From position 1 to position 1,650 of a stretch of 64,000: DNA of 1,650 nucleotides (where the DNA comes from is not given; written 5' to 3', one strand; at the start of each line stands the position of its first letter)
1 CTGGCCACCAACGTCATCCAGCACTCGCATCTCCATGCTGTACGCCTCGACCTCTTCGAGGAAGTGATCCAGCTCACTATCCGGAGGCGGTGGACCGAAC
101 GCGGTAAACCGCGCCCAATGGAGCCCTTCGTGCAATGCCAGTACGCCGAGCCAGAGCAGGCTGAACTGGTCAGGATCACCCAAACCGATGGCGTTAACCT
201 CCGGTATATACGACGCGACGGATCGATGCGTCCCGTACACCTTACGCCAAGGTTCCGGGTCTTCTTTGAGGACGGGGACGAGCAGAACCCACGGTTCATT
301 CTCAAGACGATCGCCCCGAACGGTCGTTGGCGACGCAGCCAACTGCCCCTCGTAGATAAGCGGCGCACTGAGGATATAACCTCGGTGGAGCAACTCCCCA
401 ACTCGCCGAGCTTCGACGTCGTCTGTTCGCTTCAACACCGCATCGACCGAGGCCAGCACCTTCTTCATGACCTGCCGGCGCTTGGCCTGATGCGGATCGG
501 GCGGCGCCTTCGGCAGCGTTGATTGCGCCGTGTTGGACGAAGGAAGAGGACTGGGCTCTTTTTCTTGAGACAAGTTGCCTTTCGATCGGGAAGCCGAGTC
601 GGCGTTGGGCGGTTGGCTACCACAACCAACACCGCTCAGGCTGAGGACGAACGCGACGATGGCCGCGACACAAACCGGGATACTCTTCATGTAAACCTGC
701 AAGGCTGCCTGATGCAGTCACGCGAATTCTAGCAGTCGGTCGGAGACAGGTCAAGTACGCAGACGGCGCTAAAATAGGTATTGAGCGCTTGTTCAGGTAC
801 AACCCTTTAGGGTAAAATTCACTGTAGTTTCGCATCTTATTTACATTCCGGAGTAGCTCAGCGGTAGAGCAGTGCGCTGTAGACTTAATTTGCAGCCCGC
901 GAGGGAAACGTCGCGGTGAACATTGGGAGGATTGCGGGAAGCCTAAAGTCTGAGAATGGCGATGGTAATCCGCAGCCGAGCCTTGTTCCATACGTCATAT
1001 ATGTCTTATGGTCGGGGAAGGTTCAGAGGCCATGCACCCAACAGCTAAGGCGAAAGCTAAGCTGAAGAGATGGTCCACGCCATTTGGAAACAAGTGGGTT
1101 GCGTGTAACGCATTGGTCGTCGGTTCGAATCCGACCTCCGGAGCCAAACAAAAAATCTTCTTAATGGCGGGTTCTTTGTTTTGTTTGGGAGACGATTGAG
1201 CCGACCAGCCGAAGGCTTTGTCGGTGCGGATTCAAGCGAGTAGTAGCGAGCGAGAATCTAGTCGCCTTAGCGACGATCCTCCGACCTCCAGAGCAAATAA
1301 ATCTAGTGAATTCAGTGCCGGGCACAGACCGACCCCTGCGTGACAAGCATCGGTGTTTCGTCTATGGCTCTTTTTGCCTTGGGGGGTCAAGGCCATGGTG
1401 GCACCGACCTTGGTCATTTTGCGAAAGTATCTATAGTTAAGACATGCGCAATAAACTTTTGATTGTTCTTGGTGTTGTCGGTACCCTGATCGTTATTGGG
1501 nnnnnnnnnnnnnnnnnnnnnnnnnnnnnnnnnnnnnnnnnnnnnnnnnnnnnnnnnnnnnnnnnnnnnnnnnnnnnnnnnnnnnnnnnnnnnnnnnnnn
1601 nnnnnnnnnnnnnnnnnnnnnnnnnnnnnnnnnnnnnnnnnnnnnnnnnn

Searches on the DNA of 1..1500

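Call 98: search_rna_families(source=window, start=1, end=1500, threshold=evalue, max_evalue=0.01)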
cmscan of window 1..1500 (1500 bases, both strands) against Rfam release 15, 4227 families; matches with E-value up to 0.01: 1.
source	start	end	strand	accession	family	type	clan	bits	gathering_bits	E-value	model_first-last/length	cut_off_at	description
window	877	1097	+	RF00028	Intron_gpI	Intron;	-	66.5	50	2.8e-16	1-253/253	no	Group I catalytic intron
